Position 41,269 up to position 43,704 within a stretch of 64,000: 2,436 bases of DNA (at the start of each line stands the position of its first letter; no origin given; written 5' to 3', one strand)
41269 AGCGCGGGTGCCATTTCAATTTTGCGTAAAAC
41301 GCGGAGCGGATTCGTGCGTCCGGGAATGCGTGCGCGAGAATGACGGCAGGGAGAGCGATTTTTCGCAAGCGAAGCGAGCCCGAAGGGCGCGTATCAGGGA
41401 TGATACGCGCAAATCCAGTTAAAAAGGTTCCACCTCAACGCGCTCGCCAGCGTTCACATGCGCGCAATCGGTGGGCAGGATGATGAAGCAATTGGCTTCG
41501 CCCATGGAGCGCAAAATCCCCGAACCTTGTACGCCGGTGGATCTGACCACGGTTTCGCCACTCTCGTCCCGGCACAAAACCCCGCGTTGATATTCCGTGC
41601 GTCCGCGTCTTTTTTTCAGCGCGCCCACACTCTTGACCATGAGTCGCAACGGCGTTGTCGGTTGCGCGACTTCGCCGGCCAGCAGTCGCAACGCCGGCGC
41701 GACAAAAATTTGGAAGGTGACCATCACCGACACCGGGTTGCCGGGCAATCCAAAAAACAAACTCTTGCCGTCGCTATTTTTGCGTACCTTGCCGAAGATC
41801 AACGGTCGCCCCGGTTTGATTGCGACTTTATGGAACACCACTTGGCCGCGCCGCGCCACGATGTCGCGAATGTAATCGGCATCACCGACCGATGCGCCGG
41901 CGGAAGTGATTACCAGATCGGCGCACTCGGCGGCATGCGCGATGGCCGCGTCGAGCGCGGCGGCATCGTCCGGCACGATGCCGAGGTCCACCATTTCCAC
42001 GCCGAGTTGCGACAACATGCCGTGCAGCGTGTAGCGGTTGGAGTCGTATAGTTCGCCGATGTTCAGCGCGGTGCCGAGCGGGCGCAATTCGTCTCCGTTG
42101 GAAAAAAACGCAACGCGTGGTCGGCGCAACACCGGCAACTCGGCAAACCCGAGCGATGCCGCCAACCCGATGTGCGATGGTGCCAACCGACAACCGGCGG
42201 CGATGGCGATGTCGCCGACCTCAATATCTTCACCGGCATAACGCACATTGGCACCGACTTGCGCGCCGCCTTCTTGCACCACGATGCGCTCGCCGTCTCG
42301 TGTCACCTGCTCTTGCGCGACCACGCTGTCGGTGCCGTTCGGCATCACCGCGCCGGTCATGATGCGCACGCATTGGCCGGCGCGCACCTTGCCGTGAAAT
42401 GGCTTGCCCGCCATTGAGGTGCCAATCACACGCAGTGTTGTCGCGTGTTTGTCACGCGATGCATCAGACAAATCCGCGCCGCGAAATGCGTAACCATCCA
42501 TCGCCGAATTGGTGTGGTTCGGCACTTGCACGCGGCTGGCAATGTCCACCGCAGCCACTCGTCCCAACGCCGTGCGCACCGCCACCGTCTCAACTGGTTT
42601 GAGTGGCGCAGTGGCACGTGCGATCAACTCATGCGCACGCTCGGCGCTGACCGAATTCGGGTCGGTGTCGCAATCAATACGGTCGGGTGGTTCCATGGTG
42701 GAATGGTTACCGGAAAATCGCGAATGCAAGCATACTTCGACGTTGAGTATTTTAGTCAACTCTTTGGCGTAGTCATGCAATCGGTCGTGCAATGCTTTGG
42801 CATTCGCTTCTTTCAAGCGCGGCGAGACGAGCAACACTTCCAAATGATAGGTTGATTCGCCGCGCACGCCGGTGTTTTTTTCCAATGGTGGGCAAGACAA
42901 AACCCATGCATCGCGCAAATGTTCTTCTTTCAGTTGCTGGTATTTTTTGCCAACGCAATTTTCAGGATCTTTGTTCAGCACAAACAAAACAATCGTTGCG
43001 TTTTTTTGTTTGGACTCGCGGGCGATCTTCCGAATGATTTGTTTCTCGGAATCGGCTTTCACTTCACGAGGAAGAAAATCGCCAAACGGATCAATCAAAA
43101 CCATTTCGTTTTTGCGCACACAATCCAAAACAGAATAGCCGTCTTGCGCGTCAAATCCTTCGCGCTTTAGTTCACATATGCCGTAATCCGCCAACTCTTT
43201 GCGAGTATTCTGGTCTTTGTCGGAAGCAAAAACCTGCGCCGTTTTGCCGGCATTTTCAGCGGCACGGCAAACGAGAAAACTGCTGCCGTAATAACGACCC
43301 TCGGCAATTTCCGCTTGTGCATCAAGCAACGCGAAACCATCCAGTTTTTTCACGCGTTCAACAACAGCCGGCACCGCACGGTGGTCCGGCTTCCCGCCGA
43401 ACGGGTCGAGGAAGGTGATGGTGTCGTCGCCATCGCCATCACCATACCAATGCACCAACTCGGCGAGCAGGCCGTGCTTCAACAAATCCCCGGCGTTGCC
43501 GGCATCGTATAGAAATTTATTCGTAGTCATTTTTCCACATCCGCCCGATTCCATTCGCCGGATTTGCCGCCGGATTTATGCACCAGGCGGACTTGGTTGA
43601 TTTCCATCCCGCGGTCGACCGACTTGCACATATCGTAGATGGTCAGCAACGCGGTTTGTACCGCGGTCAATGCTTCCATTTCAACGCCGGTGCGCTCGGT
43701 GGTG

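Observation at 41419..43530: RlmJ-like methyltransferase-fold domain fused in frame to MoeA inside the moaC-moeA operon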

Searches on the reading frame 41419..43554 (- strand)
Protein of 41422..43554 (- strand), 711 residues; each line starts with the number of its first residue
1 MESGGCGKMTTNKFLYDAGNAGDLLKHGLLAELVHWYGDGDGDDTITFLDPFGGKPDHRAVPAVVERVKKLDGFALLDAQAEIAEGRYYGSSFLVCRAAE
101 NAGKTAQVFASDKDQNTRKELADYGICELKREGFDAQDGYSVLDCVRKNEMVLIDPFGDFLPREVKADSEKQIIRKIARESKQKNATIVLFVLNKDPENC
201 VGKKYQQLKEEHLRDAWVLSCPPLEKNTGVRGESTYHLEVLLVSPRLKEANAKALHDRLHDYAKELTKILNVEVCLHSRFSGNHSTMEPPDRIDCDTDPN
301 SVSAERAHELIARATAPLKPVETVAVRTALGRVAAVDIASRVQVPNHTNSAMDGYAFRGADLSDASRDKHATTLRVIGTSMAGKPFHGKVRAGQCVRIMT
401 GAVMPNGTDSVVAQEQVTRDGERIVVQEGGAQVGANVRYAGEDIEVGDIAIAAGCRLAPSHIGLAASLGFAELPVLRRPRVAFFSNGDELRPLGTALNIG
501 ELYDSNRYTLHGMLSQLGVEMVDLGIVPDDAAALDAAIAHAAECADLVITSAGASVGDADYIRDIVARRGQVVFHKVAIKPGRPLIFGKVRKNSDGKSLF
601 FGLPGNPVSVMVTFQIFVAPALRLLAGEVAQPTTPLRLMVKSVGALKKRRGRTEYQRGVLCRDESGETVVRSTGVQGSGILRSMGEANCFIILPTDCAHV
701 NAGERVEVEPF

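Call 3: search_protein_families(library=pfam, proteins=[window:41419-43530:-], max_evalue=1)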
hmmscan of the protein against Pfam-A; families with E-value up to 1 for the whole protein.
window:41419-43530:- (703 aa): 3 families
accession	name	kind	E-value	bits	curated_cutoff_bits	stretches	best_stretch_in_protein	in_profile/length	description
PF03453.22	MoeA_N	-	6.4e-42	143.4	30.8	1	295-461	2-160/160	MoeA N-terminal region (domain I and II)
PF00994.29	MoCF_biosynth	-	1.7e-30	106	26.6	1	483-615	10-143/144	Probable molybdopterin binding domain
PF03454.20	MoeA_C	-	2.1e-18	66.8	22.1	1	637-703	7-72/72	MoeA C-terminal region (domain IV)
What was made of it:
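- On MoeA molybdopterin molybdotransferase: 143.4, 106 and 66.8 bits (call 3).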

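Call 4: search_protein_families(library=ncbifam, proteins=[window:41419-43530:-], max_evalue=1)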
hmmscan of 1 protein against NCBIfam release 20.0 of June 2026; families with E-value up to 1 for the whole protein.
window:41419-43530:- (703 aa): 10 families
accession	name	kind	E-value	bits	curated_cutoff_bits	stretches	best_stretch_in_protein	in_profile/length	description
NF007960.1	PRK10680.1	equivalog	3.4e-158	526.6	440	1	295-703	2-401/401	molybdopterin molybdotransferase MoeA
NF011060.0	PRK14491.1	equivalog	3.2e-135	451.9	532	1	286-703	191-594/598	bifunctional molybdopterin-guanine dinucleotide biosynthesis adaptor protein MobB/molybdopterin molybdotransferase MoeA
NF011068.0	PRK14498.1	equivalog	3.1e-99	332.8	534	1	293-703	9-410/647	molybdopterin biosynthesis protein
NF045515.2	Glp_gephyrin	equivalog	1.5e-94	317.1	475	1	297-700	4-400/403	molybdotransferase-like divisome protein Glp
NF050098.1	MoeA_actino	exception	4e-89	299.1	560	1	307-700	13-397/400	molybdopterin molybdotransferase MoeA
NF011067.0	PRK14497.1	equivalog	7.6e-54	183.2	536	1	294-655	11-359/546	putative molybdopterin biosynthesis protein MoeA/unknown domain fusion protein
TIGR00177.1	molyb_syn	domain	4.9e-27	94.7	85.35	1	471-612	2-148/148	molybdenum cofactor synthesis domain-containing protein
NF001813.0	PRK00549.1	equivalog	3.9e-05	22.8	379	1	485-559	8-82/414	competence/damage-inducible protein A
NF002947.1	PRK03604.1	equivalog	7.2e-05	22.2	285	1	492-559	160-228/301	bifunctional molybdenum cofactor biosynthesis protein MoaC/MoaB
TIGR00200.1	cinA_nterm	subfamily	0.012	14.3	243.15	1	485-546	9-70/414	CinA family nicotinamide mononucleotide deamidase-related protein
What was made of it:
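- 41422..42666 (-): MoeA module, residues 289-703 (molybdopterin molybdotransferase). The stop codon is at 41419-41421. NCBIfam NF007960 at 526.6 bits, above the 440 cut-off (calls 3, 4).
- On MoeA molybdopterin molybdotransferase: NF007960 scores 526.6 bits against 440, full length 2-401 of 401 (call 4).
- On MobB-MoeA bifunctional protein (NF011060): Only model positions 191-594, the MoeA part, are matched (call 4).
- Closest known: Known MoeA fusion proteins: MobB-MoeA. Different: The window protein matches NF011060 only over its MoeA part (model positions 191-594) and scores below the cut-off, 451.9 against 532 (call 4).
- Checked: The NCBIfam MoeA equivalog NF007960 scores 526.6 bits against a cut-off of 440 (calls 3, 4).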

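Call 25: list_cluster_members(proteins=[window:41422-43554:-, window:41422-43530:-, window:41422-42696:-, window:43530-44036:-, window:39079-40797:+])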
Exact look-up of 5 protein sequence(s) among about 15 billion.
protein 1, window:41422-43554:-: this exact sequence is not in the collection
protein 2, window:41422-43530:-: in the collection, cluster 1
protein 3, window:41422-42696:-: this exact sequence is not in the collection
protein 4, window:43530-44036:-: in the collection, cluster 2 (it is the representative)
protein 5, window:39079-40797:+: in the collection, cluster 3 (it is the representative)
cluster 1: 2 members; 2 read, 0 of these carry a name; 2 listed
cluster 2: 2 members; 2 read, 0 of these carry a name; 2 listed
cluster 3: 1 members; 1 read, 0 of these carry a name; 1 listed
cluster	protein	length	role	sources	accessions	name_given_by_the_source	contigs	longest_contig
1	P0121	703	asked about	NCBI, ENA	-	-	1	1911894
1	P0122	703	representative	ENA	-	-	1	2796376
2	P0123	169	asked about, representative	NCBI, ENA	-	-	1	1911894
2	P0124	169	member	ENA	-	-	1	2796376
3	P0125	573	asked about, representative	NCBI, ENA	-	-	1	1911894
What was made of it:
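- The exact product is on record (call 25).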

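Call 27: find_encoding_contigs(protein=P0122, flank=6000, max_places=5)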
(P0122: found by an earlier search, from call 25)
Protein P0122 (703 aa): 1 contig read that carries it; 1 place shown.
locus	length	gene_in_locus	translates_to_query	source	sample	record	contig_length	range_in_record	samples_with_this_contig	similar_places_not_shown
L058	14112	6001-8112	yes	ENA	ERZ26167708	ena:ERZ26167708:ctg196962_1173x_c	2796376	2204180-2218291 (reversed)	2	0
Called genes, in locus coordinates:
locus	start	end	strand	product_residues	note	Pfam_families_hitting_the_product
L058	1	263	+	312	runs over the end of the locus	PF17773:UPF0176_N, PF00581:Rhodanese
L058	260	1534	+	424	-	PF01743:PolyA_pol, PF12627:PolyA_pol_RNAbd, PF01966:HD (weak)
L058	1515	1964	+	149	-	PF00903:Glyoxalase (weak)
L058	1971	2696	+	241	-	PF00702:Hydrolase, PF13419:HAD_2, PF13242:Hydrolase_like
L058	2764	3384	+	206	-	PF01641:SelR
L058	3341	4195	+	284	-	PF06764:DUF1223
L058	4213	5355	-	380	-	PF00999:Na_H_Exchanger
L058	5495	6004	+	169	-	PF01967:MoaC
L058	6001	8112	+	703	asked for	PF03453:MoeA_N, PF00994:MoCF_biosynth, PF03454:MoeA_C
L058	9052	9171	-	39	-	-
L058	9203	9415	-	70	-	PF00313:CSD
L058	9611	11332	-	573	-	PF00587:tRNA-synt_2b, PF04073:tRNA_edit, PF03129:HGTP_anticodon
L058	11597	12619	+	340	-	PF06089:Asparaginase_II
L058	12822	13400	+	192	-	-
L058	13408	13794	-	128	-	-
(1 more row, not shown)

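Call 42: find_homologous_proteins(query=window:41422-43530:-, max_evalue=1e-50)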
Query window:41422-43530:- (703 aa): 7597 proteins with E <= 1e-50 among 8000 candidates; the best 120 are listed.
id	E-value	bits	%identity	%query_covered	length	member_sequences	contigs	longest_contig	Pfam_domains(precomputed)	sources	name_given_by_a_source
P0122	0.0e+0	1552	98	100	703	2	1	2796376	PF03454.21,PF00994.30,PF03453.23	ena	-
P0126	0.0e+0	1187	80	100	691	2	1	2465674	PF03454.21,PF00994.30,PF03453.23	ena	-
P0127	0.0e+0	1186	80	100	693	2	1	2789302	PF03454.21,PF00994.30,PF03453.23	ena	-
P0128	0.0e+0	1155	79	100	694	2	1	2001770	PF03454.21,PF00994.30,PF03453.23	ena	-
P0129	2.7e-235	801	88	61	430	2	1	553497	PF03454.21,PF00994.30,PF03453.23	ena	-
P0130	1.4e-179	617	71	61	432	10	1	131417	PF03454.21,PF00994.30,PF03453.23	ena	-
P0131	2.5e-178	613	71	59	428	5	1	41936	PF03454.21,PF00994.30,PF03453.23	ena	-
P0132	1.3e-175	604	69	61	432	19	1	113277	PF03454.21,PF00994.30,PF03453.23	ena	-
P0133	3.8e-175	602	68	62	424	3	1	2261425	PF03454.21,PF00994.30,PF03453.23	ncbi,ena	-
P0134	5.9e-173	595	70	59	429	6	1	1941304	PF03454.21,PF00994.30,PF03453.23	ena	-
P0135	1.7e-172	593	69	59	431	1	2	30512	PF03454.21,PF00994.30,PF03453.23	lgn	-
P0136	2.9e-172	593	71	59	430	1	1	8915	PF03454.21,PF00994.30,PF03453.23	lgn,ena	-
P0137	8.4e-172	591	68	61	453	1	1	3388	PF03454.21,PF00994.30,PF03453.23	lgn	-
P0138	1.8e-169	583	69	61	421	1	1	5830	PF03454.21,PF00994.30,PF03453.23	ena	-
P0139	1.6e-167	577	67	60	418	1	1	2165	PF03454.21,PF00994.30,PF03453.23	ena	-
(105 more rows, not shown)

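Call 44: find_encoding_contigs(protein=P0126, flank=6000, max_places=3)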
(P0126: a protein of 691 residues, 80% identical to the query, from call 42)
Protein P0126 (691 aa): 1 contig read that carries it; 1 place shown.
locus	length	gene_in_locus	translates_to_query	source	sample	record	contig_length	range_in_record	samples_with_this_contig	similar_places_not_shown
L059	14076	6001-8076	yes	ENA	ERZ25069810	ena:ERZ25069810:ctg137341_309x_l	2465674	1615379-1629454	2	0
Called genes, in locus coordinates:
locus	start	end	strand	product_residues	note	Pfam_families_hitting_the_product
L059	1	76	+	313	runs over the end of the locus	PF17773:UPF0176_N, PF00581:Rhodanese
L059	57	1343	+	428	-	PF01743:PolyA_pol, PF12627:PolyA_pol_RNAbd, PF01966:HD (weak)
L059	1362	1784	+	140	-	PF00903:Glyoxalase (weak)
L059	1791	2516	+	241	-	PF00702:Hydrolase, PF13419:HAD_2, PF13242:Hydrolase_like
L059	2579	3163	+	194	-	PF01641:SelR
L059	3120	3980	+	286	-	PF06764:DUF1223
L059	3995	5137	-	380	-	PF00999:Na_H_Exchanger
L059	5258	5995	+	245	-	PF01967:MoaC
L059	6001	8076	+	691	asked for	PF03453:MoeA_N, PF00994:MoCF_biosynth, PF03454:MoeA_C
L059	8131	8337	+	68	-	-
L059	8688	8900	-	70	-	PF00313:CSD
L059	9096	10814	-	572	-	PF00587:tRNA-synt_2b, PF04073:tRNA_edit, PF03129:HGTP_anticodon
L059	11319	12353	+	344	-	PF06089:Asparaginase_II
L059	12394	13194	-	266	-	-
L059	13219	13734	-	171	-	-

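Call 45: find_encoding_contigs(protein=P0127, flank=6000, max_places=3)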
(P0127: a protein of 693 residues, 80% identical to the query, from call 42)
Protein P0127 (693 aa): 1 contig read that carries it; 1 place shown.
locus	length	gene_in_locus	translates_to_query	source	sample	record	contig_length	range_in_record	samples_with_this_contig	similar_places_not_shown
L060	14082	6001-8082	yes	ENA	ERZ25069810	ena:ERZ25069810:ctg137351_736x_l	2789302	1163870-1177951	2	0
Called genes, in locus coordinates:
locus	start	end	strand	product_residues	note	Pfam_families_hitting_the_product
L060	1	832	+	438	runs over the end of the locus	PF01743:PolyA_pol, PF12627:PolyA_pol_RNAbd, PF01966:HD (weak)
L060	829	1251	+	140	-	PF00903:Glyoxalase (weak)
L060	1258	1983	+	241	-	PF00702:Hydrolase, PF13419:HAD_2, PF13242:Hydrolase_like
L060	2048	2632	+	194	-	PF01641:SelR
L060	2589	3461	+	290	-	PF06764:DUF1223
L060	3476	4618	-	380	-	PF00999:Na_H_Exchanger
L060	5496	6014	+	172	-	PF01967:MoaC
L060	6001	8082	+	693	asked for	PF03453:MoeA_N, PF00994:MoCF_biosynth, PF03454:MoeA_C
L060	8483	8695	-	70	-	PF00313:CSD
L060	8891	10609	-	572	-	PF00587:tRNA-synt_2b, PF04073:tRNA_edit, PF03129:HGTP_anticodon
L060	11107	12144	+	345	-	PF06089:Asparaginase_II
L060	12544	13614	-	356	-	PF00155:Aminotran_1_2 (weak), PF01212:Beta_elim_lyase, PF01053:Cys_Met_Meta_PP (faint)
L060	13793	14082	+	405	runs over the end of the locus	PF01321:Creatinase_N, PF00557:Peptidase_M24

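Call 46: find_encoding_contigs(protein=P0128, flank=6000, max_places=3)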
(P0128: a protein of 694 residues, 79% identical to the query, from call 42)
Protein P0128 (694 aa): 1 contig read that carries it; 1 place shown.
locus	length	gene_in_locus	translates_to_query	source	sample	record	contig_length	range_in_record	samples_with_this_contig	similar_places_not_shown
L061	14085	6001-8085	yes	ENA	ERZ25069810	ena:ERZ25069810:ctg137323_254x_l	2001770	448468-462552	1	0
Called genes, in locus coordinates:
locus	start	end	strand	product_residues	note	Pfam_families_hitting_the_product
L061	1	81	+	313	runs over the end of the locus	PF17773:UPF0176_N, PF00581:Rhodanese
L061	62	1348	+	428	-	PF01743:PolyA_pol, PF12627:PolyA_pol_RNAbd, PF01966:HD (weak)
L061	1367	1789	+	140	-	PF00903:Glyoxalase (weak)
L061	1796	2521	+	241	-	PF00702:Hydrolase, PF13419:HAD_2, PF13242:Hydrolase_like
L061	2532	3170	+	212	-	PF01641:SelR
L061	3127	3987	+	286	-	PF06764:DUF1223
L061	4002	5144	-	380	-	PF00999:Na_H_Exchanger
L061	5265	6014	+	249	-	PF01967:MoaC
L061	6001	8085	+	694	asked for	PF03453:MoeA_N, PF00994:MoCF_biosynth, PF03454:MoeA_C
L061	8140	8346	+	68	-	-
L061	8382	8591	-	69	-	-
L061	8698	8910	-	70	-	PF00313:CSD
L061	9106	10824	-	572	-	PF00587:tRNA-synt_2b, PF04073:tRNA_edit, PF03129:HGTP_anticodon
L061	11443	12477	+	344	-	PF06089:Asparaginase_II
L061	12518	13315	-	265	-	-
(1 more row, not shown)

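Call 66: find_encoding_contigs(protein=P0133, flank=4000, max_places=2)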
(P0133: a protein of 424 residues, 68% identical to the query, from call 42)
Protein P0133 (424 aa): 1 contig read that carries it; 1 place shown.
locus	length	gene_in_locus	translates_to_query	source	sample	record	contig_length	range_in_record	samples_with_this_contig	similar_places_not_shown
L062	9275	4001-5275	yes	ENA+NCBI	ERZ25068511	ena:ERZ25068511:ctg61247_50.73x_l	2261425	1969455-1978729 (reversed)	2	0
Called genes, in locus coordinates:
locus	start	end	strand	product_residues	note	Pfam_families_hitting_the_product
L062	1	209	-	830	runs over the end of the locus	PF00012:HSP70, PF06723:MreB_Mbl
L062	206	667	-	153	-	-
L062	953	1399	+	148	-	PF01641:SelR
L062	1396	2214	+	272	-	PF06764:DUF1223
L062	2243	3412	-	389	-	PF00999:Na_H_Exchanger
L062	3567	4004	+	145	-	PF01967:MoaC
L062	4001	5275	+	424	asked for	PF03453:MoeA_N, PF00994:MoCF_biosynth, PF03454:MoeA_C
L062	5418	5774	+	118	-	PF00507:Oxidored_q4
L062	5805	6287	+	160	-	PF01058:Oxidored_q6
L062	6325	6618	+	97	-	-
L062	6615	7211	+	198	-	PF00329:Complex1_30kDa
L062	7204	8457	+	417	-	PF00346:Complex1_49kDa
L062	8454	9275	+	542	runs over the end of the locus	PF02384:N6_Mtase, PF20473:MmeI_Mtase (faint), PF07669:Eco57I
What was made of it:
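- A close relative, L062, makes do with moaC-moeA alone (call 66).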

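Call 67: find_encoding_contigs(protein=P0134, flank=4000, max_places=2)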
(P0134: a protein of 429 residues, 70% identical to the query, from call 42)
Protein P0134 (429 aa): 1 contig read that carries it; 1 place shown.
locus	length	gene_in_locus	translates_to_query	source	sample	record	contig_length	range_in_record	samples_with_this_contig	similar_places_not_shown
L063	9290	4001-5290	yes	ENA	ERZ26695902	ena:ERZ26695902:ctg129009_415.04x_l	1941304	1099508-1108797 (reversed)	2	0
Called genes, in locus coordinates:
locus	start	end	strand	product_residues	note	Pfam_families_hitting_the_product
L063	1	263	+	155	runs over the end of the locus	PF01641:SelR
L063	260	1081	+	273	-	PF06764:DUF1223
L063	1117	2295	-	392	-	PF00999:Na_H_Exchanger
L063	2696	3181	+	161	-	PF01967:MoaC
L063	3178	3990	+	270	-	-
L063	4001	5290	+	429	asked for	PF03453:MoeA_N, PF00994:MoCF_biosynth, PF03454:MoeA_C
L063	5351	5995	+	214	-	PF01323:DSBA, PF13743:Thioredoxin_5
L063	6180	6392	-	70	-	PF00313:CSD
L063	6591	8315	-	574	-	PF00587:tRNA-synt_2b, PF04073:tRNA_edit, PF03129:HGTP_anticodon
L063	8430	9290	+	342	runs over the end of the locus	PF06089:Asparaginase_II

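Call 78: predict_structure(alignment_id=A3)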
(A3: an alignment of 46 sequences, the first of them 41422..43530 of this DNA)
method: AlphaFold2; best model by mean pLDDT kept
length: 703 residues; sequences in the alignment: 46
mean_pLDDT: 81.8   pTM: 0.46
mean pLDDT of the five models: 81.8, 79.8, 74.9, 73.0, 72.1
residues with pLDDT >= 90: 295; 70-90: 274; 50-70: 85; < 50: 49
segments of 3 or more residues with pLDDT < 50: 1-5, 272-288, 334-338, 341-343, 357-360, 430-434, 624-626, 668-671
pLDDT, mean of each block of 10 residues (from residue 1): 55 96 93 80 91 95 96 95 96 94 94 94 94 95 91 86 90 95 92 87 93 87 89 94 90 97 92 34 42 77 88 85 88 54 68 62 82 74 88 71 64 81 60 53 84 73 86 87 74 80 90 91 90 95 64 86 87 72 90 85 85 92 58 86 71 86 69 61 77 87 73
secondary structure, 60 per line:
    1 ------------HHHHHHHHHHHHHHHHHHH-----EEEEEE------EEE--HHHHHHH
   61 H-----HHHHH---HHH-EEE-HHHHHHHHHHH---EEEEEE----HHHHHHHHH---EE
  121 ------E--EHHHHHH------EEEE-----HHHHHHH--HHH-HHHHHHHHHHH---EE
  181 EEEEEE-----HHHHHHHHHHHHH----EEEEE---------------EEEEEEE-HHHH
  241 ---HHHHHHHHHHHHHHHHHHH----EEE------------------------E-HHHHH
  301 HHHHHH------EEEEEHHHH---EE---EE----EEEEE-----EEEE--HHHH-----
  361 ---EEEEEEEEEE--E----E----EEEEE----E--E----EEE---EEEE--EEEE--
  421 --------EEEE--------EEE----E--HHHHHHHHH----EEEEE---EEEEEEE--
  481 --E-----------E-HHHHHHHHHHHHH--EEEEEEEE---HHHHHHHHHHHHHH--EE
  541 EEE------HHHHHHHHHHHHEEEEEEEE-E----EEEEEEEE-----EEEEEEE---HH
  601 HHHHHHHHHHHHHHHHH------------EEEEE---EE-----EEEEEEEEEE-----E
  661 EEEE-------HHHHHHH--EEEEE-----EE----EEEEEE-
elements in order (helices of 4 or more, strands of 3 or more residues): H13-31 E37-42 E49-51 H54-61 H67-71 E79-81 H83-93 E97-102 H107-115 H131-136 E143-146 H152-158 H165-175 E179-186 H192-204 E209-213 E229-235 H237-240 H244-262 E267-269 H296-306 E313-317 H318-321 E336-340 E346-349 H352-355 E364-373 E386-390 E403-405 E409-412 E415-418 E429-432 E441-443 H451-459 E464-468 E472-478 H497-509 E512-519 H523-536 E539-543 H550-561 E562-569 E576-583 E589-595 H599-617 E630-634 E645-654 E660-664 H672-678 E681-685 E697-702
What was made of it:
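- The linker, residues 272-288, has pLDDT below 50 and the whole-chain pTM is 0.46, while both modules fold confidently (call 78). No confident inter-domain packing is predicted (call 78).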
